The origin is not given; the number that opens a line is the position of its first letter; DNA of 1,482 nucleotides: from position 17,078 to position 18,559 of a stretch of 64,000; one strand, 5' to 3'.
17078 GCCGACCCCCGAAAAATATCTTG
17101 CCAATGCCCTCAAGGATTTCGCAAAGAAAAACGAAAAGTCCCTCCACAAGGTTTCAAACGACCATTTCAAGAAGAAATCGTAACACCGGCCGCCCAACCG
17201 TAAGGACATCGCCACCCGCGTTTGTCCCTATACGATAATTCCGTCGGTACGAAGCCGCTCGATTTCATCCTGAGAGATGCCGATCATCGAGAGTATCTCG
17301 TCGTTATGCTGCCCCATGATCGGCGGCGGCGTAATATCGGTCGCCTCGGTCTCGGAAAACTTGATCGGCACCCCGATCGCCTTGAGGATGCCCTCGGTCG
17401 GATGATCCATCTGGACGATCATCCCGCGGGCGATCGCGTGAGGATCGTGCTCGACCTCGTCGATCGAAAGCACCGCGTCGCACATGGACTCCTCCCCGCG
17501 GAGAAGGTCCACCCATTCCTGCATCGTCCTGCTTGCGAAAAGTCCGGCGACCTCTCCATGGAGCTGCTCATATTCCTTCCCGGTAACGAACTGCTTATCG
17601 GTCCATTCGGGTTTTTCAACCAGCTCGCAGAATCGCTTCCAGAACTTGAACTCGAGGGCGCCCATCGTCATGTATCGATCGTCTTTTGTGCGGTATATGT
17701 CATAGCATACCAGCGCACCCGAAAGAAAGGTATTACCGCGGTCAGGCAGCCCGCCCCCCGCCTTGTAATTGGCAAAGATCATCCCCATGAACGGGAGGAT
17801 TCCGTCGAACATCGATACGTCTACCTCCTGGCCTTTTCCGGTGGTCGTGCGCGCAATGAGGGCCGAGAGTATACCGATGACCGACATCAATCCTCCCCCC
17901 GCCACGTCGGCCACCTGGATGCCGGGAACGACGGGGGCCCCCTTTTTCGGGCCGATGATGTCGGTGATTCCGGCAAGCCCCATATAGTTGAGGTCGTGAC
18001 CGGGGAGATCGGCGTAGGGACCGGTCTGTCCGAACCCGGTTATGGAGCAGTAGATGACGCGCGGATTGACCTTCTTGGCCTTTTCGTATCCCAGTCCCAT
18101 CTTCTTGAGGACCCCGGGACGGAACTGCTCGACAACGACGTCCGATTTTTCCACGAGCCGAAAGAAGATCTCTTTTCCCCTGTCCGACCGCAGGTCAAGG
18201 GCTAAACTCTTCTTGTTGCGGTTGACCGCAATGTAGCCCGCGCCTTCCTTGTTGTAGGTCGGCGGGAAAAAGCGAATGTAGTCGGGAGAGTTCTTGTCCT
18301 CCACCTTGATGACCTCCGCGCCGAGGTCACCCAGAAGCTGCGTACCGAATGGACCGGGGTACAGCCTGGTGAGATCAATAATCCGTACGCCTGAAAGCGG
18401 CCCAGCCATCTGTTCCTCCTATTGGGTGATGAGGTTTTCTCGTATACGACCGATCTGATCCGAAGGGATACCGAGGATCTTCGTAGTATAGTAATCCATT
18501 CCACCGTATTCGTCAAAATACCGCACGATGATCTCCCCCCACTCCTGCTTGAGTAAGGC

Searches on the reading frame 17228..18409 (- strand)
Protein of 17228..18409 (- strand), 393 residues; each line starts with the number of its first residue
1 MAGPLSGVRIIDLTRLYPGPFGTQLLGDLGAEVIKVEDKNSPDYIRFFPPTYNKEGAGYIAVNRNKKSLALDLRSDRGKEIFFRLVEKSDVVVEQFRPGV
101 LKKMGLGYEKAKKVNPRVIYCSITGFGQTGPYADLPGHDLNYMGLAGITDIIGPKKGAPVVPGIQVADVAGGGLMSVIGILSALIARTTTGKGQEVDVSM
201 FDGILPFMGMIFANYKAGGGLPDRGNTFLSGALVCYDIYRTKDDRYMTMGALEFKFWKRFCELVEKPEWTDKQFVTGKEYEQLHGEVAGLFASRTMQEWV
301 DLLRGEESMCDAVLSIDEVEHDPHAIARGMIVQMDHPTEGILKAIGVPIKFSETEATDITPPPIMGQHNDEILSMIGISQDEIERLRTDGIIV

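Call 60: search_protein_families(library=pfam, proteins=[window:17228-18409:-], max_evalue=0.000001)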
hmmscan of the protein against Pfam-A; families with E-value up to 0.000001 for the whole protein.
window:17228-18409:- (393 aa): 1 family
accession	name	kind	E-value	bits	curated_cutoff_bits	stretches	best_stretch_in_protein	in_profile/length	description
PF02515.22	CoA_transf_3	-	9.6e-116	387.3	23.3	1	5-369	1-366/366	CoA-transferase family III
